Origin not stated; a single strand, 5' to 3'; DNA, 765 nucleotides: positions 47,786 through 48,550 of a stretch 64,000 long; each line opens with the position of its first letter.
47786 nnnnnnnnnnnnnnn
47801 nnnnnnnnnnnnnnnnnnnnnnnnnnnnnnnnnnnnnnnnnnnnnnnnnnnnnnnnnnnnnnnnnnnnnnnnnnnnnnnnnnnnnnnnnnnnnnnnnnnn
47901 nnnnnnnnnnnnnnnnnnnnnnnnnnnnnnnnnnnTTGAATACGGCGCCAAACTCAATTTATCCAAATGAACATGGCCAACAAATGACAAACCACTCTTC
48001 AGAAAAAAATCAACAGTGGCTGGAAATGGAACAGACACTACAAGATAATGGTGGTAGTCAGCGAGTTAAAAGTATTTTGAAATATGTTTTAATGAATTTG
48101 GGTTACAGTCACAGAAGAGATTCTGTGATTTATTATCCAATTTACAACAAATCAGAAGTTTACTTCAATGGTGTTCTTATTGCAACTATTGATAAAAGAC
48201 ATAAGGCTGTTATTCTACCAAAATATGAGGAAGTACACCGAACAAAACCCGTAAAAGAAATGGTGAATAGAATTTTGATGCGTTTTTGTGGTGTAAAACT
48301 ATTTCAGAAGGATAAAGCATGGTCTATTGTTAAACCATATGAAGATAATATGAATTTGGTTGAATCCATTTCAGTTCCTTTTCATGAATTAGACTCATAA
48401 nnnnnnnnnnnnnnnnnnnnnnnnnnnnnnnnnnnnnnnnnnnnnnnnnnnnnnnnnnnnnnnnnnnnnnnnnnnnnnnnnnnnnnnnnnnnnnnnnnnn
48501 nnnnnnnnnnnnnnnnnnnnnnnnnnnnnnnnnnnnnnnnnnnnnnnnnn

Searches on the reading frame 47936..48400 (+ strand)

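Call 58: search_protein_families(library=pfam, proteins=[window:47936-48400:+], max_evalue=0.001)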
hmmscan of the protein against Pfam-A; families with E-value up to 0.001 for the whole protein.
window:47936-48400:+ (154 aa): 1 family
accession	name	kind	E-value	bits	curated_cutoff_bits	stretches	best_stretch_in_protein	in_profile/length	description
PF23790.1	Kyano_Gp96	-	0.00016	22.2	27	1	55-139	16-98/110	Kyanoviridae Gp96 protein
